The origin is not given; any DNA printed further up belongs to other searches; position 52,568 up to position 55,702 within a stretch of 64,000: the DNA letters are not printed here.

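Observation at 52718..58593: yejABEF-type peptide/microcin ABC importer with YejE permease and YejF double-ATPase encoded as one continuous ORF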

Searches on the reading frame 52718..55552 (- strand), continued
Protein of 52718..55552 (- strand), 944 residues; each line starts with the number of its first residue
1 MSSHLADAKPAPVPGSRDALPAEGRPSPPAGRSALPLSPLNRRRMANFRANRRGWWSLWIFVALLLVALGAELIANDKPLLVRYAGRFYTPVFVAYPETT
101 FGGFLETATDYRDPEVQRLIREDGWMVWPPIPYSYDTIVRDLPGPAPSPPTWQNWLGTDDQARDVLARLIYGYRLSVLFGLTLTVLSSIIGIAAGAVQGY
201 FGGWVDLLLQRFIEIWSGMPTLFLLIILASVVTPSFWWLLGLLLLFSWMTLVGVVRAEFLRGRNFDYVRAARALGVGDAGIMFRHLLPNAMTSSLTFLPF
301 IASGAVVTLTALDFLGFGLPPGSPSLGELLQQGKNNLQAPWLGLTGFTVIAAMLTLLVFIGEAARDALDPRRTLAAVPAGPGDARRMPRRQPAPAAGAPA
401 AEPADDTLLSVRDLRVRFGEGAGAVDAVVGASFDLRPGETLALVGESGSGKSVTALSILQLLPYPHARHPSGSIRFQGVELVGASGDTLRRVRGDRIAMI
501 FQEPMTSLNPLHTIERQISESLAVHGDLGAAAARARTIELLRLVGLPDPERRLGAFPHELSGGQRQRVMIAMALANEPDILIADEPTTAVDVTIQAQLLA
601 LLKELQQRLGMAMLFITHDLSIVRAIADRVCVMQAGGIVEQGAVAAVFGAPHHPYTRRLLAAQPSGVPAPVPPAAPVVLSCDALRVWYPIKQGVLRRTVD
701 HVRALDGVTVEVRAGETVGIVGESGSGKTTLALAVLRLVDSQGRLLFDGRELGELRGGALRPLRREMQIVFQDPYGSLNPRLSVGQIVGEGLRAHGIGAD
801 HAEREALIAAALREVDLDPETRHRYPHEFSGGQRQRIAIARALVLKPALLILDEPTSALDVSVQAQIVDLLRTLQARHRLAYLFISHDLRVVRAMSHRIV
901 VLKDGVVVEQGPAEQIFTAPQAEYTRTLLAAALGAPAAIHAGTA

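Call 13: find_encoding_contigs(protein=P0066, flank=6000, max_places=2)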
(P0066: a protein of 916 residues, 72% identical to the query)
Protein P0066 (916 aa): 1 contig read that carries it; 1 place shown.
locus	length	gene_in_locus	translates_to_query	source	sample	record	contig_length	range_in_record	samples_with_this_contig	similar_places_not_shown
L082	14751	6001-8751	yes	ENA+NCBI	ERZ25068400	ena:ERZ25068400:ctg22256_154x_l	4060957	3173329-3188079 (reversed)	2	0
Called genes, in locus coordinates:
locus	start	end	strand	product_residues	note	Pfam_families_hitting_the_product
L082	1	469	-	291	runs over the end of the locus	-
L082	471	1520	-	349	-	-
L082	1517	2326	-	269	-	PF20539:DUF6754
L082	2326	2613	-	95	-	-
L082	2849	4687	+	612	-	PF00496:SBP_bac_5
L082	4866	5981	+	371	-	PF00528:BPD_transp_1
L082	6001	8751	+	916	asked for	PF00528:BPD_transp_1, PF00005:ABC_tran, PF02463:SMC_N (faint), PF13191:AAA_16 (faint), PF13401:AAA_22 (faint), PF13555:AAA_29 (faint), PF08352:oligo_HPY (weak), PF00005:ABC_tran, +1 more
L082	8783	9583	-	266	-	-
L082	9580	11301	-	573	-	PF14559:TPR_19 (weak), PF13432:TPR_16 (weak), PF14559:TPR_19, PF13428:TPR_14 (weak), PF13432:TPR_16, PF14559:TPR_19 (weak), PF13414:TPR_11 (weak), PF13432:TPR_16, +22 more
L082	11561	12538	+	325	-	PF15902:Sortilin-Vps10 (faint)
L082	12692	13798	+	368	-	PF07690:MFS_1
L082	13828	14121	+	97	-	-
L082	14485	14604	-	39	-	-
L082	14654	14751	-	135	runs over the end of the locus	PF01878:EVE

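Call 14: find_encoding_contigs(protein=P0002, flank=6000, max_places=2)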
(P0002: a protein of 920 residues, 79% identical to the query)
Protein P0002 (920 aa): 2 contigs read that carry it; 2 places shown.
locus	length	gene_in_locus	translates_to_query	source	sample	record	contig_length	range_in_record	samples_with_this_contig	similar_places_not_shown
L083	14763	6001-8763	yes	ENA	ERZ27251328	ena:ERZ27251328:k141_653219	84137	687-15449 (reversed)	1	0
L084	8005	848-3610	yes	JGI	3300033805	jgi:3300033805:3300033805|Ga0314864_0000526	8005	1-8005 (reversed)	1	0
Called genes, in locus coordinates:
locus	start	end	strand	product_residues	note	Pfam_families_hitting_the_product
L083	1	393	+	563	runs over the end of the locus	PF00350:Dynamin_N, PF01926:MMR_HSR1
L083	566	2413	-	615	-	PF00270:DEAD, PF00271:Helicase_C, PF16124:RecQ_Zn_bind, PF09382:RQC, PF00570:HRDC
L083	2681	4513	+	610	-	PF00496:SBP_bac_5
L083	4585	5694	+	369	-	PF00528:BPD_transp_1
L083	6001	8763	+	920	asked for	PF00528:BPD_transp_1, PF00005:ABC_tran, PF13481:AAA_25 (faint), PF13555:AAA_29 (faint), PF02463:SMC_N (faint), PF13304:AAA_21 (faint), PF13401:AAA_22 (faint), PF00005:ABC_tran, +1 more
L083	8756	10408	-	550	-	PF00909:Ammonium_transp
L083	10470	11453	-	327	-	PF00069:Pkinase, PF07714:PK_Tyr_Ser-Thr, PF03109:ABC1 (weak), PF14531:Kinase-like (weak)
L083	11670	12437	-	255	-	PF00481:PP2C, PF13672:PP2C_2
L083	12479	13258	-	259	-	PF00481:PP2C, PF13672:PP2C_2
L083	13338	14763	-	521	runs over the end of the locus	PF00324:AA_permease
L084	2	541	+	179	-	?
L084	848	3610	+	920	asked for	PF00528:BPD_transp_1, PF00005:ABC_tran, PF13481:AAA_25 (faint), PF13555:AAA_29 (faint), PF02463:SMC_N (faint), PF13304:AAA_21 (faint), PF13401:AAA_22 (faint), PF00005:ABC_tran, +1 more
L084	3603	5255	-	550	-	PF00909:Ammonium_transp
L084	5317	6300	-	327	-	PF00069:Pkinase, PF07714:PK_Tyr_Ser-Thr, PF03109:ABC1 (weak), PF14531:Kinase-like (weak)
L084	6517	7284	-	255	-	PF00481:PP2C, PF13672:PP2C_2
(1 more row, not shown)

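Call 16: search_dna_similar(query=window:52718-55552:-, collection=plasmids, mode=protein, max_rows=25, max_evalue=1e-50)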
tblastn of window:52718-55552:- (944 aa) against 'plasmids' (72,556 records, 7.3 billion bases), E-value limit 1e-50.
Records with a match: 3084; places in all: 7314; records where one place covers at least 80% of the query: 169.
Best place of each record, by identity: 60-80% 16; <60% 3068.
By first word of the organism name: Klebsiella 789; Rhizobium 541; Agrobacterium 235; Sinorhizobium 174; Lactococcus 102; Pseudosulfitobacter 95; Pantoea 84; Phaeobacter 58; Paracoccus 56; Azospirillum 44; and 195 more.
By predicted mobility (MOB-suite, as given by PLSDB): non-mobilizable 1592; conjugative 1151; mobilizable 341.
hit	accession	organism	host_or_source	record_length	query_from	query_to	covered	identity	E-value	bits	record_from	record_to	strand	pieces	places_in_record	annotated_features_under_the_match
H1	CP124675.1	Pseudomonas aeruginosa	Homo sapiens,urine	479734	37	926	91%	62.1%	0e+0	870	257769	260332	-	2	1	ABC transporter ATP-binding protein | ABC transporter permease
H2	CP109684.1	Pseudomonas aeruginosa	Homo sapiens,whole organism,swab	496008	37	926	91%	62.1%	0e+0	870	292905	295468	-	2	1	ABC transporter ATP-binding protein | ABC transporter permease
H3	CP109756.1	Pseudomonas aeruginosa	Homo sapiens,whole organism,swab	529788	37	926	91%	62.1%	0e+0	870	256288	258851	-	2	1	ABC transporter ATP-binding protein | ABC transporter permease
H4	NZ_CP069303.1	Shinella sp. PSBB067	monoisolate,Minnesota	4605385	37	926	91%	61.8%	0e+0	928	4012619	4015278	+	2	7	none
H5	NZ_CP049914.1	Vibrio sp. HDW18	Anodonta arcaeformis,single bacterial ...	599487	15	926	93%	59.2%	0e+0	866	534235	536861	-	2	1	ABC transporter ATP-binding protein | ABC transporter permease | microcin C ABC transporter permease YejB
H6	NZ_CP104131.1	Sinorhizobium sp. K101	Phaseolus vulgaris,cell ...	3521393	76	926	87%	63.2%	0e+0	950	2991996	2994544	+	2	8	none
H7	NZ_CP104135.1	Sinorhizobium sp. C101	Phaseolus vulgaris,cell ...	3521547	76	926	87%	63.2%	0e+0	950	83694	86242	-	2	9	none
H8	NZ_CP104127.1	Sinorhizobium sp. M103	Phaseolus vulgaris,cell ...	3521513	76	926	87%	63.2%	0e+0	950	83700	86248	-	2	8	none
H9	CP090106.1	Sinorhizobium meliloti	Medicago,Cell culture,Plant nodule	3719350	76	926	87%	62.8%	0e+0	946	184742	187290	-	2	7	ABC transporter ATP-binding protein | ABC transporter permease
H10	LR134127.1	Klebsiella aerogenes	not available: to be reported later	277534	30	926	92%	59.1%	0e+0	864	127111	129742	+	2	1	gsiA_18: Putative ABC transporter ATP-binding protein | yejE: Oligopeptide transport system permease protein OppC (TC 3.A.1.5.1) | yejB: binding-protein-dependent transport system inner membrane protein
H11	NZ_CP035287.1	Paracoccus versutus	whole organism,soil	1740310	55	926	89%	60.8%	0e+0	887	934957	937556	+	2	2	none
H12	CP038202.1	Paracoccus ferrooxidans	single cell,bioreactor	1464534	55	926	89%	60.8%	0e+0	885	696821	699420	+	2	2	ABC transporter ATP-binding protein | ABC transporter permease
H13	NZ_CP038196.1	Paracoccus versutus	single cell,soil adjacent to the roots ...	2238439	55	926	89%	60.8%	0e+0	885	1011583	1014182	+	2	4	none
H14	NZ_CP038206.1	Paracoccus pantotrophus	single cell,soil associated with ...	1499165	55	926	89%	60.3%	0e+0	880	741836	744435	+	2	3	none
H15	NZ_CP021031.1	Rhizobium sp. NXC14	Phaseolus vulgaris,cell culture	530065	76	926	87%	61.5%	0e+0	916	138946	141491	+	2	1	ABC transporter ATP-binding protein | ABC transporter permease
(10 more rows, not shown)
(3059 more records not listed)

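Call 30: list_cluster_members(proteins=[P0030, P0032, P0042, P0043, P0048, P0050, P0098, P0099, P0102, P0120])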
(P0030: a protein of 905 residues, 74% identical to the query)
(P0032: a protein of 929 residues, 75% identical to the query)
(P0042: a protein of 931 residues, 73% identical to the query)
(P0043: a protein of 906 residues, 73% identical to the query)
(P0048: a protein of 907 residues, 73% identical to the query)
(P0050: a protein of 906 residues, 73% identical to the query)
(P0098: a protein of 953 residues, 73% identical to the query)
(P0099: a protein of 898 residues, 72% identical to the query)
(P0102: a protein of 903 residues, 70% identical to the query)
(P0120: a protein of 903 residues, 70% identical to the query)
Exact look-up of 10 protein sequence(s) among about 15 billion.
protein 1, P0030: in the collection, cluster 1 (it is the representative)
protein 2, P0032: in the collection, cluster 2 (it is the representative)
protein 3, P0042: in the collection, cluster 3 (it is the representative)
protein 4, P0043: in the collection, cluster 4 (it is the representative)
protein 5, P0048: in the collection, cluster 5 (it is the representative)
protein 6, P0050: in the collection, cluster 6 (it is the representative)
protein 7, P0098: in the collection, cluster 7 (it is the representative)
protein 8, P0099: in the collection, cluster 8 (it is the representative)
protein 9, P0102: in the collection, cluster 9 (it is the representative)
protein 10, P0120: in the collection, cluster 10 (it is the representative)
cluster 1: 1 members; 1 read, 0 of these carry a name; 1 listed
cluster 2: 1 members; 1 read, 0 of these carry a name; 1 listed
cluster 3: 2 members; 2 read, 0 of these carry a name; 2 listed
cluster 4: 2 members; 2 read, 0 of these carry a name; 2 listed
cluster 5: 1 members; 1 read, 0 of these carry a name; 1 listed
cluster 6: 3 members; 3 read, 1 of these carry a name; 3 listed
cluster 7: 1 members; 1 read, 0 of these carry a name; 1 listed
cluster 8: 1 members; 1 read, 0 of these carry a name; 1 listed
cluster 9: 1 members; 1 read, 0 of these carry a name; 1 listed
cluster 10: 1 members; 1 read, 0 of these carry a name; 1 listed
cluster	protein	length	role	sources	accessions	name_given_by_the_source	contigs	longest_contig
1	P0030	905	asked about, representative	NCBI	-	-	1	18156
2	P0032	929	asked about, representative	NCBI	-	-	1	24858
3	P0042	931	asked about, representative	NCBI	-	-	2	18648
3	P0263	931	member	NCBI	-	-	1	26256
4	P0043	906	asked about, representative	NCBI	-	-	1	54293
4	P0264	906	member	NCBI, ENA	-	-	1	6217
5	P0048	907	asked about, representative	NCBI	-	-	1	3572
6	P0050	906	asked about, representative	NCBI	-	-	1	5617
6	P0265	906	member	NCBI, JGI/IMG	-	microcin C transport system ATP-binding protein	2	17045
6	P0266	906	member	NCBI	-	-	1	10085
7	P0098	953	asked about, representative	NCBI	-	-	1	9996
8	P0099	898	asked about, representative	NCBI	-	-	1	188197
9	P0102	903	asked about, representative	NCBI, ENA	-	-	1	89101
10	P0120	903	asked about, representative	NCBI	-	-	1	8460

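Call 32: search_solved_structures(query=window:52718-55552:-, max_evalue=1e-20)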
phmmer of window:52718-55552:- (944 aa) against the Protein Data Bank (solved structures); distinct sequences matched with E-value up to 1e-20: 250 (the best 60 are shown).
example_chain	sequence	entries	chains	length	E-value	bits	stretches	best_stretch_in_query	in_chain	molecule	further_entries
8j5q_D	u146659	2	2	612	1.1e-134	453.8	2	408-665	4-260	Uncharacterized ABC transporter ATP-binding protein Rv1281c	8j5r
8j5s_D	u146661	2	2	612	6.6e-134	451.2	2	408-665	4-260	Uncharacterized ABC transporter ATP-binding protein Rv1281c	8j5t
8wd9_D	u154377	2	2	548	1.1e-122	414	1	407-938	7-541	Probable dipeptide-transport ATP-binding protein ABC transporter DppD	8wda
8wdb_D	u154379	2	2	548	8e-122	411.2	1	407-938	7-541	Probable dipeptide-transport ATP-binding protein ABC transporter DppD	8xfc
8z1v_C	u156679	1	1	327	1.7e-72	248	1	408-665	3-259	Dipeptide transport ATP-binding protein DppD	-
8z1w_C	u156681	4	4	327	4.5e-72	246.6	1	408-665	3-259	Dipeptide transport ATP-binding protein DppD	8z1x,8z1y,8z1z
8z21_C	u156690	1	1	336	8.5e-69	235.8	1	396-664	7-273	Oligopeptide transport ATP-binding protein OppD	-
8z21_D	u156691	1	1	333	3.3e-61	210.6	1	676-932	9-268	Oligopeptide transport ATP-binding protein OppF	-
8z1v_D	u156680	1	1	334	5.4e-58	200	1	680-932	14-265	Dipeptide transport ATP-binding protein DppF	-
8z1w_D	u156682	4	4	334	1.4e-57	198.6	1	680-932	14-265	Dipeptide transport ATP-binding protein DppF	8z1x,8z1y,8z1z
2it1_A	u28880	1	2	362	2.4e-49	171.4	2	700-925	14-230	362aa long hypothetical maltose/maltodextrin transport ATP-binding protein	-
4fwi_B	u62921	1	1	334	6.8e-48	166.6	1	408-662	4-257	ABC-type dipeptide/oligopeptide/nickel transport system, ATPase component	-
7niu_A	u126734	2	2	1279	1.3e-43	152.4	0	701-917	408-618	Isoform 2 of Phosphatidylcholine translocator ABCB4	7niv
6s7p_A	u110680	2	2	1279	8.8e-43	149.7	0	701-917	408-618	Phosphatidylcholine translocator ABCB4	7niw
8zpx_B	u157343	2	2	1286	1.4e-42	149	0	702-921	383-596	ABC transporter B family member 1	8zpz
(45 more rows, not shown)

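Call 35: search_protein_representatives(protein=window:52718-55552:-)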
Query: 944 residues. Proteins with E-value up to 0.001 (for the whole library): 644319; up to 1e-10: 272864; up to 1e-30: 34458. The best 150 are listed.
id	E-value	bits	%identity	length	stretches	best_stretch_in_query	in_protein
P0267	0.0e+00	1248.7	66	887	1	38-933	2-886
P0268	1.4e-245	834.1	51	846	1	42-931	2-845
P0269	3.4e-231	786.4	47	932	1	37-933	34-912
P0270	3.1e-219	746.9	48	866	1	43-908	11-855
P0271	2.1e-208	711.0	64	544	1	407-935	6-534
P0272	2.7e-193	661.0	47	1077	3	120-676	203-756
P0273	9.6e-191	652.6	48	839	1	51-905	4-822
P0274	1.8e-186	638.5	54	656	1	44-637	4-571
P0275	1.6e-180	618.8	61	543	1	401-934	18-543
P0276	2.1e-177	608.4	57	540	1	407-938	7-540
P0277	1.2e-173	596.0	54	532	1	408-933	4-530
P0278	1.1e-166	572.9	55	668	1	425-934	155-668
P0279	1.4e-166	572.7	44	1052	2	148-676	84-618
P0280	4.3e-166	571.0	53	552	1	404-933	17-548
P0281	9.2e-166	569.9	50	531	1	407-932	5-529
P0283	3.7e-163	561.3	42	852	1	148-931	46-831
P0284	4.6e-162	557.7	45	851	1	132-932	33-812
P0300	1.4e-154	532.9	43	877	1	145-935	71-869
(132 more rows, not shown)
